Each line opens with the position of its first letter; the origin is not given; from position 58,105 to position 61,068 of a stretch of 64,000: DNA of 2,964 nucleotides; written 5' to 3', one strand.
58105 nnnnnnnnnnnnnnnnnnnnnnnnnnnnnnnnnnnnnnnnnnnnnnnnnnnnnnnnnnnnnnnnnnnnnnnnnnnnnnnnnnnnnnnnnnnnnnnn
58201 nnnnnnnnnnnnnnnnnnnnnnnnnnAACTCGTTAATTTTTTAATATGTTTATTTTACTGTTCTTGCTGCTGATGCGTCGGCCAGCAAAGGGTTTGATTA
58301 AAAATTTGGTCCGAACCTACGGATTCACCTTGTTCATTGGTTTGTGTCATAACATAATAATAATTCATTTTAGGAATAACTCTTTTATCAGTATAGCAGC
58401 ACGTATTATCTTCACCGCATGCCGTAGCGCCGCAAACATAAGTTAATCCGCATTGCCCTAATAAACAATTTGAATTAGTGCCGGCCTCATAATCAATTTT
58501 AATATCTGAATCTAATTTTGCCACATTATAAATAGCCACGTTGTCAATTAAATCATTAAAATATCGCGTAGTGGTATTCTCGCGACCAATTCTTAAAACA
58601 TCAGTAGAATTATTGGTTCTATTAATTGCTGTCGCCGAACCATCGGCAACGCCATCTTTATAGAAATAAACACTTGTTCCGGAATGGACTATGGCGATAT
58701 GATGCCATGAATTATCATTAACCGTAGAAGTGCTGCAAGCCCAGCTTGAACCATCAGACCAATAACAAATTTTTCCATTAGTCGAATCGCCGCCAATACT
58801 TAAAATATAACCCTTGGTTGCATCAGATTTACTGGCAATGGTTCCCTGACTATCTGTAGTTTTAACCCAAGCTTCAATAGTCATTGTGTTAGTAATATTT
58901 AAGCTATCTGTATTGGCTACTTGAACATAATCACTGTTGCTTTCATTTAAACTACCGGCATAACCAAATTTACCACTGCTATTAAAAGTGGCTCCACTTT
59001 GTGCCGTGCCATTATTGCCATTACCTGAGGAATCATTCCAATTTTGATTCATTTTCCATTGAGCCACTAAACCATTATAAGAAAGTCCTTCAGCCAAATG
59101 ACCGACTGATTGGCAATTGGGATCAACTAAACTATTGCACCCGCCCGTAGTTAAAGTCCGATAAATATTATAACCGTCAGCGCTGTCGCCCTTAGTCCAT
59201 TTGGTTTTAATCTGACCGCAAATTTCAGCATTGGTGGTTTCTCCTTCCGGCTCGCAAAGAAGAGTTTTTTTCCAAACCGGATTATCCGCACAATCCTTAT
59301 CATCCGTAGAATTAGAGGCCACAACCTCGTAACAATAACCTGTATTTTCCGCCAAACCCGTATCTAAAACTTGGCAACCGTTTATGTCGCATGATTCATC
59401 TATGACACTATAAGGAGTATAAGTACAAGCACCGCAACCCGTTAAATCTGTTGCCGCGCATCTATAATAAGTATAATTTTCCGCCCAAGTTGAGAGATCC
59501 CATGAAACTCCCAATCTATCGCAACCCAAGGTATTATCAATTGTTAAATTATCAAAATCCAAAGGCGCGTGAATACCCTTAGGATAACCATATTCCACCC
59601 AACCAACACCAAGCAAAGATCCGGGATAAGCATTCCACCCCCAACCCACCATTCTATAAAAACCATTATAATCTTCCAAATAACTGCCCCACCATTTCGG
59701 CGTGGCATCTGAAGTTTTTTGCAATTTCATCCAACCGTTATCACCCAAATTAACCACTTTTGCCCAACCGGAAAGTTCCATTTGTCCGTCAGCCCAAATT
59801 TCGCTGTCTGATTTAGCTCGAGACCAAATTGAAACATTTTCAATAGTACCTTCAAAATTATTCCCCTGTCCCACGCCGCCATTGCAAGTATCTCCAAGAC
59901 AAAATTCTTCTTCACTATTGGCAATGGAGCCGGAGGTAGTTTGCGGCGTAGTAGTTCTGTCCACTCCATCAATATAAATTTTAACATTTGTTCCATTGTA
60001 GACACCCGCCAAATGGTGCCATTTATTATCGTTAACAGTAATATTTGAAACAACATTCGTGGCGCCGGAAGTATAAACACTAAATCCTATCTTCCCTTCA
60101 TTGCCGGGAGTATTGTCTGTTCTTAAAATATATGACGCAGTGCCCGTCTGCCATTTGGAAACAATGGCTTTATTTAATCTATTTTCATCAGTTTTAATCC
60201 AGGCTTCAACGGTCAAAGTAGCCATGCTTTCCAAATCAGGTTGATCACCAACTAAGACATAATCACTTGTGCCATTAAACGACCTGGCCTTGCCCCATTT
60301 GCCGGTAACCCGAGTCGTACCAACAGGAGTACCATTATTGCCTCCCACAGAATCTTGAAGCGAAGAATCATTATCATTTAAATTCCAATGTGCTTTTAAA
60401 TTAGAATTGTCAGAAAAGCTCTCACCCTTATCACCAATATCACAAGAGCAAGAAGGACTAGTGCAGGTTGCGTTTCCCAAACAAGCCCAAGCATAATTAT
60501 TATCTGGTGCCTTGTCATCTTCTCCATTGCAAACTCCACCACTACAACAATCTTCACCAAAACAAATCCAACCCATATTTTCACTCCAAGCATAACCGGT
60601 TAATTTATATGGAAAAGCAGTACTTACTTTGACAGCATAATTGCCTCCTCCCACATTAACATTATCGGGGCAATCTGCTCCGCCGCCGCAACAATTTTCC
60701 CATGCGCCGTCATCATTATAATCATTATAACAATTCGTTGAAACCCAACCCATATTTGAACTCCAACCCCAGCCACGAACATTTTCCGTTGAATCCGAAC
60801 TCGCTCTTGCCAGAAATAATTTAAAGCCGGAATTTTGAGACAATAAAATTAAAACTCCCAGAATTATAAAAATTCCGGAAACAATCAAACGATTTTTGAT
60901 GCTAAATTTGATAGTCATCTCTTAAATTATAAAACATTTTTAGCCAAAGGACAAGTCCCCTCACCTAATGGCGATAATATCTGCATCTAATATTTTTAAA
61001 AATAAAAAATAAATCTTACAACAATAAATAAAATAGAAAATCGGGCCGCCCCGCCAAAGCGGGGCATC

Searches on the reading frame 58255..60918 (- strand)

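Call 48: search_protein_families(library=pfam, proteins=[window:58255-60918:-], max_evalue=0.001)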
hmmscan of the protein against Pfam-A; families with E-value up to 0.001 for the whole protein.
window:58255-60918:- (887 aa): 3 families
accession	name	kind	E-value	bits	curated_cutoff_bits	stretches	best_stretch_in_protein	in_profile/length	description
PF13385.13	Laminin_G_3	-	1.5e-50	171.7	27.6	2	215-374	1-150/151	Concanavalin A-like lectin/glucanases superfamily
PF02210.31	Laminin_G_2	-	6.5e-12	46.5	22.9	1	275-364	28-123/126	Laminin G domain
PF00054.30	Laminin_G_1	-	2.1e-06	28.4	24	0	275-342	29-98/131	Laminin G domain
